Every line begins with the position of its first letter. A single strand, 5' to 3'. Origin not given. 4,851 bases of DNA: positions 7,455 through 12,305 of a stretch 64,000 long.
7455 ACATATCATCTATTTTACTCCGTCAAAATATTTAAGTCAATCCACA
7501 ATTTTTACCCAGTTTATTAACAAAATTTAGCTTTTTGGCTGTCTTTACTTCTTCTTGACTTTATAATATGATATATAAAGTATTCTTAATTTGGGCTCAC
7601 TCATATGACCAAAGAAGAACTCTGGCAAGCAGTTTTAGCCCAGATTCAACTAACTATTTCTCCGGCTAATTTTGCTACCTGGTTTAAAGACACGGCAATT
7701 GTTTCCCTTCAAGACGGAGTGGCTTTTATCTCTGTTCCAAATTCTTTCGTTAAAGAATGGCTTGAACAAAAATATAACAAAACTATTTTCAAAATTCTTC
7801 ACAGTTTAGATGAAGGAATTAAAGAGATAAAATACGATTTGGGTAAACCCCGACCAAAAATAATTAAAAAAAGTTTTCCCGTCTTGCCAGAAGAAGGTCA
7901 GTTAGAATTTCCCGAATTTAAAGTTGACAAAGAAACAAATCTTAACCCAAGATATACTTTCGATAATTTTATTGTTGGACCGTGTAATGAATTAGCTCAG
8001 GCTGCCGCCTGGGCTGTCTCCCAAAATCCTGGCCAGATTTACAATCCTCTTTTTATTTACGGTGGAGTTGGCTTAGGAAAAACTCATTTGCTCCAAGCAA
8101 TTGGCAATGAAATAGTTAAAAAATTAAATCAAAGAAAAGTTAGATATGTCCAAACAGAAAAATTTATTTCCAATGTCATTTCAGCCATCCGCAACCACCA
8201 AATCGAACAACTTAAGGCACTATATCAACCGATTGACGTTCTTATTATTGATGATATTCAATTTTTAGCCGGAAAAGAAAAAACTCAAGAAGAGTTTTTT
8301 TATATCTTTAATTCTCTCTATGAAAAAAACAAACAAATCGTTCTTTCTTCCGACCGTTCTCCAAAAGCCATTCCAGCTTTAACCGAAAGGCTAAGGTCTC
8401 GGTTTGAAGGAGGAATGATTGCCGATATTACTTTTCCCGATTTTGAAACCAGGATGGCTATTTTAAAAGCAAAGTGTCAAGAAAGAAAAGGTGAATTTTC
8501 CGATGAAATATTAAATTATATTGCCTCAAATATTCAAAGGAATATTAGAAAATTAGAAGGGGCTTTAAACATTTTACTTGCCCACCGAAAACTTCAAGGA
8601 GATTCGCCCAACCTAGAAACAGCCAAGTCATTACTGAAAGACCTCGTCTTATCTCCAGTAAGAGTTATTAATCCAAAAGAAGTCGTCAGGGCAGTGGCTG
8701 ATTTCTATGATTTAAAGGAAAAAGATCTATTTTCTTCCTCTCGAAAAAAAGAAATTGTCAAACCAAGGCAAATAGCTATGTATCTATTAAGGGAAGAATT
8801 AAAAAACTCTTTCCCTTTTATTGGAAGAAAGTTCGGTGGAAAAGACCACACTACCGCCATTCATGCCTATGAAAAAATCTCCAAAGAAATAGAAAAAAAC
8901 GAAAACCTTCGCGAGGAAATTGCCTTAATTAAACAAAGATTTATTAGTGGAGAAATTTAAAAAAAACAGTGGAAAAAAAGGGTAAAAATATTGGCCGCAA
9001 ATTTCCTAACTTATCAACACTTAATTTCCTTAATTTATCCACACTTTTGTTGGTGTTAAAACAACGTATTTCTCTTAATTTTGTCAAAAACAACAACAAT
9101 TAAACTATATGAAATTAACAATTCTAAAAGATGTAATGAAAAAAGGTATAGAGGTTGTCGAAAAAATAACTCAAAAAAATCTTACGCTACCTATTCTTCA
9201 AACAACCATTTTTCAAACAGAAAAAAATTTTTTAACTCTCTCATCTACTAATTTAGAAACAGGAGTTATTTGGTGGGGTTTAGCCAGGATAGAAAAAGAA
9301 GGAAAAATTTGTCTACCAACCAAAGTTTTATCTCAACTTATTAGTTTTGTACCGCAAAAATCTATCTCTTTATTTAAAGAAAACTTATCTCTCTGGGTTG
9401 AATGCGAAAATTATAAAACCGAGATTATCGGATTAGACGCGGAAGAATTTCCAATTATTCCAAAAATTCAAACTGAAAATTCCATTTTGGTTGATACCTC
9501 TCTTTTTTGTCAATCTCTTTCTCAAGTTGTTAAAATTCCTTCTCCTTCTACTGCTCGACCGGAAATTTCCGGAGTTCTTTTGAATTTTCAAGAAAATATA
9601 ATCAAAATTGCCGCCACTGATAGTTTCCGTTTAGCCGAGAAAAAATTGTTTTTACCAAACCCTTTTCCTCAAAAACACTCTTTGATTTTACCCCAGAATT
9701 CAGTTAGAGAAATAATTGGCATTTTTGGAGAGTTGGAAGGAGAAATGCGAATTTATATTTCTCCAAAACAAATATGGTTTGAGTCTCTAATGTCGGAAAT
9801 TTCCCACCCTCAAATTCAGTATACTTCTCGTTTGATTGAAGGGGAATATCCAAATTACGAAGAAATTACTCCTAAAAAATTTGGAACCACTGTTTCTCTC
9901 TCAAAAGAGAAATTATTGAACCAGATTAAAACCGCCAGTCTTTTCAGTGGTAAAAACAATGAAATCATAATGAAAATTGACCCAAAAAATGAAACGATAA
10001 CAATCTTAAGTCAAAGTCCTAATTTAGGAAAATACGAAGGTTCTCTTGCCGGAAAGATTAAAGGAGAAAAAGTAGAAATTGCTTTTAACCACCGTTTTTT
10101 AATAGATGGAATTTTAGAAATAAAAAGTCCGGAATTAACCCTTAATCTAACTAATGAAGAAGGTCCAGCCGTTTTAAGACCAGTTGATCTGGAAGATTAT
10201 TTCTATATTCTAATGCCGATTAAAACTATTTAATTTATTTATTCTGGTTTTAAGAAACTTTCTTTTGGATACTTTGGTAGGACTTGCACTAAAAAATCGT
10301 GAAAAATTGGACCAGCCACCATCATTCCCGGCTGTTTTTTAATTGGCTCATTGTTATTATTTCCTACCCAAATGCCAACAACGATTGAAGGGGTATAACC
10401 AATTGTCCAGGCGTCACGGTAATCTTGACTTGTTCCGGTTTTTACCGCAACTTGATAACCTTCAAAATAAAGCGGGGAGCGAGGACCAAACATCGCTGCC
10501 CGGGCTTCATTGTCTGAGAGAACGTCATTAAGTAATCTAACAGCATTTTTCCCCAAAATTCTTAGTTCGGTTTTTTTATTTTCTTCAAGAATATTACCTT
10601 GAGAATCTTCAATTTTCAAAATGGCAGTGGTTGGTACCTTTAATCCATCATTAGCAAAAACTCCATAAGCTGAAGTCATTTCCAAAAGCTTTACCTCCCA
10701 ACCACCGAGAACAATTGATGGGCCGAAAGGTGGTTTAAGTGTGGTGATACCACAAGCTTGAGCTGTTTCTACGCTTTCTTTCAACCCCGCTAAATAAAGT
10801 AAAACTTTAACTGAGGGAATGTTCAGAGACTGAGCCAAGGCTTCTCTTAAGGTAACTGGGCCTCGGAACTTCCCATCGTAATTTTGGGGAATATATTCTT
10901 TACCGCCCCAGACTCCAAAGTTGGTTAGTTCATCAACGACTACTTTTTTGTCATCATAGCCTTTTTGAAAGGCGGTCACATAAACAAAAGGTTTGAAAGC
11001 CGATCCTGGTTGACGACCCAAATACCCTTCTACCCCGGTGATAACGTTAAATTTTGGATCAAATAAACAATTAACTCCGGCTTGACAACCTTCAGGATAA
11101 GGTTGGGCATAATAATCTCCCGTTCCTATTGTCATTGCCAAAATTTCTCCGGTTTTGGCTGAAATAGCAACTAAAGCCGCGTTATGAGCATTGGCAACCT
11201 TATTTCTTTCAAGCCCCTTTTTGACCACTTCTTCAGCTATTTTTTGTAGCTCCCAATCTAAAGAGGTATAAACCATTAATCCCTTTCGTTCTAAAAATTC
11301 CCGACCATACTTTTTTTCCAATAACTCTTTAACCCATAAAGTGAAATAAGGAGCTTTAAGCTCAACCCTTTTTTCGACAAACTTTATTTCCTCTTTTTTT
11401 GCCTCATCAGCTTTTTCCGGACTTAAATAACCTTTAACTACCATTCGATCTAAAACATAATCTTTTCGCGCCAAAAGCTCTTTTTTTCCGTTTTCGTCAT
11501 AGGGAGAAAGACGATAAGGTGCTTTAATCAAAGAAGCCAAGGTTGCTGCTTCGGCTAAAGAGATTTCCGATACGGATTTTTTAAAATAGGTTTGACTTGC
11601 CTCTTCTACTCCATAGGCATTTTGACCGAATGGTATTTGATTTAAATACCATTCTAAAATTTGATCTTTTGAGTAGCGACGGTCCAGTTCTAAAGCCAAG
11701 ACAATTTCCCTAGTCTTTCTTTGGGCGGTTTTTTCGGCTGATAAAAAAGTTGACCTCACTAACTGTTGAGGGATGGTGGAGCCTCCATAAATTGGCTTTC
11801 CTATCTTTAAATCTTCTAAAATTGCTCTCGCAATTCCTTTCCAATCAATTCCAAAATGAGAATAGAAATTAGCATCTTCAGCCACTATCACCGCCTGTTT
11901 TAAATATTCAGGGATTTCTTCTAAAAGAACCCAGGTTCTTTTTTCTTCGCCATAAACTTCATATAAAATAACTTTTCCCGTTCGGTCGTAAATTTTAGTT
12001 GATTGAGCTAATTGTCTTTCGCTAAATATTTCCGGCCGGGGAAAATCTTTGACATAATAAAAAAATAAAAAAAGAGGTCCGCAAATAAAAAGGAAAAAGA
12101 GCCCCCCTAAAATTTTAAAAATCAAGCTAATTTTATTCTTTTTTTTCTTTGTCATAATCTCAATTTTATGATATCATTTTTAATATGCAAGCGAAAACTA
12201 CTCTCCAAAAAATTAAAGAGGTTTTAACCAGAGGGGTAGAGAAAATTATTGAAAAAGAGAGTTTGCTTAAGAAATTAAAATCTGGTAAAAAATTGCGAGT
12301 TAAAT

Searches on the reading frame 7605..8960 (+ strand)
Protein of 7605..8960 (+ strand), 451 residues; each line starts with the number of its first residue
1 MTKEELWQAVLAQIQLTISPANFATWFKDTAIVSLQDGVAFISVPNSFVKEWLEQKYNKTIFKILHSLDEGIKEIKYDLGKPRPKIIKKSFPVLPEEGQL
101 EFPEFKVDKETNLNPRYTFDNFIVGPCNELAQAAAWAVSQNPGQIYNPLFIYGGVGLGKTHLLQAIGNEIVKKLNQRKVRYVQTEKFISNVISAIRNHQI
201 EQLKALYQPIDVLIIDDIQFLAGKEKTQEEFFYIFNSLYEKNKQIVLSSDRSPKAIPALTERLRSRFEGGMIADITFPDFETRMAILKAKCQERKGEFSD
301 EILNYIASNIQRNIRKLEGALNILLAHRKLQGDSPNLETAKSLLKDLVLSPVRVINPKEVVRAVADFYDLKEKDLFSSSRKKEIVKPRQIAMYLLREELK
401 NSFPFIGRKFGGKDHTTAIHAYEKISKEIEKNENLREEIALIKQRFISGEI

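Call 11: search_protein_families(library=ncbifam, proteins=[window:7605-8960:+], max_evalue=0.00001)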
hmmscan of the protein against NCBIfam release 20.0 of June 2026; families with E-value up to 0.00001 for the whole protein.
window:7605-8960:+ (451 aa): 19 families
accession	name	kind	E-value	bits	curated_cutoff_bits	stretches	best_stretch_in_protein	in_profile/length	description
TIGR00362.1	DnaA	equivalog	1.1e-161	538.8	343.9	1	7-445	1-436/437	chromosomal replication initiator protein DnaA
NF001154.0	PRK00149.3-3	equivalog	6.2e-103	345.2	410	1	21-445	25-457/462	chromosomal replication initiator protein DnaA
NF009087.0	PRK12422.1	equivalog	1.2e-69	235.7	657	1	8-438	5-431/455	chromosomal replication initiator protein DnaA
TIGR03420.1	DnaA_homol_Hda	equivalog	1.2e-30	106.8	194.8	1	113-324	8-205/226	DnaA regulatory inactivator Hda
NF038214.1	IS21_help_AAA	equivalog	2.1e-17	63.6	200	1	149-248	93-190/232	IS21-like element helper ATPase IstB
NF005304.0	PRK06835.1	equivalog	5.4e-15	55.3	215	1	143-268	180-306/330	ATP-binding protein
NF005982.0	PRK08084.1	equivalog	1.1e-14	54.5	268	1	117-323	19-212/235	DnaA inactivator Hda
NF005992.0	PRK08116.1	subfamily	9.2e-14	51.2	189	1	117-295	82-264/269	hypothetical protein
NF005206.0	PRK06672.1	equivalog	4e-10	39.2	416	1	7-88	5-85/341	hypothetical protein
NF005378.0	PRK06921.1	subfamily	5.2e-10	38.9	207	1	146-267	117-240/266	hypothetical protein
NF006505.0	PRK08939.1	equivalog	2.6e-09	36.8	228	1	133-218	143-226/306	primosomal protein DnaI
NF006485.0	PRK08903.1-5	equivalog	2.7e-09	37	289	1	116-324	14-205/233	DnaA regulatory inactivator Hda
NF006616.1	PRK09183.1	subfamily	3.3e-08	33.1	300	1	151-248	105-201/253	IS21-like element helper ATPase IstB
NF006571.0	PRK09087.1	equivalog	4.9e-08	33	297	1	114-317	16-193/228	DnaA regulatory inactivator HdaA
NF005149.0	PRK06620.1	equivalog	6.9e-08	32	316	1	195-322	72-192/221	hypothetical protein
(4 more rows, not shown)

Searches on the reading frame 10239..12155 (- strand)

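Call 11: search_protein_families(library=ncbifam, proteins=[window:10239-12155:-], max_evalue=0.00001)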
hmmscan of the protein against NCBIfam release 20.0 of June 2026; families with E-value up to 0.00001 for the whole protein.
window:10239-12155:- (638 aa): 14 families
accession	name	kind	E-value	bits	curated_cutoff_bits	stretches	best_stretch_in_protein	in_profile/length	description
TIGR02074.1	PBP_1a_fam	subfamily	9.8e-155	516.3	508.75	1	72-626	1-533/535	PBP1A family penicillin-binding protein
NF051885.1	tranpepglycosPbpC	equivalog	2.7e-128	429.3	900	1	31-634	32-602/632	multimodular transpeptidase-transglycosylase PbpC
TIGR02073.1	PBP_1c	equivalog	1.1e-121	407.7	494.2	1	48-622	7-540/728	penicillin-binding protein 1C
TIGR02071.1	PBP_1b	equivalog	1.7e-95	320.8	717.75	1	70-625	144-682/729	penicillin-binding protein 1B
NF038276.1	strep_PBP2A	exception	1.3e-81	274.9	1100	1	6-628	36-639/716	penicillin-binding protein PBP2A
NF008643.0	PRK11636.1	equivalog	1.1e-75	255.4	1263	2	27-313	21-305/850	peptidoglycan glycosyltransferase/peptidoglycan DD-transpeptidase MrcA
NF007061.0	PRK09506.1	equivalog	2.2e-68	230.8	1120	1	70-608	208-730/825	bifunctional glycosyl transferase/transpeptidase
NF008414.0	PRK11240.1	equivalog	2e-67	227.9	1121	1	76-620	67-559/774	peptidoglycan glycosyltransferase PbpC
NF011423.0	PRK14850.1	equivalog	4.3e-67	227.1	1275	1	70-607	154-675/764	penicillin-binding protein 1b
NF038272.1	strep_PBP1A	exception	1.7e-57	195.1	1075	1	14-580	14-562/658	penicillin-binding protein PBP1A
NF038274.1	strep_PBP1B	exception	1.1e-52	179.3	1225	2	66-257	75-278/745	penicillin-binding protein PBP1B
TIGR02070.1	mono_pep_trsgly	equivalog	1.5e-42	145.6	182.65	1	72-238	54-217/224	monofunctional biosynthetic peptidoglycan transglycosylase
NF010008.0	PRK13481.1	equivalog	3.4e-38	131.5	270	1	70-252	77-263/269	glycosyltransferase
TIGR03423.1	pbp2_mrdA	equivalog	2e-14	53.1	455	1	290-451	224-372/593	penicillin-binding protein 2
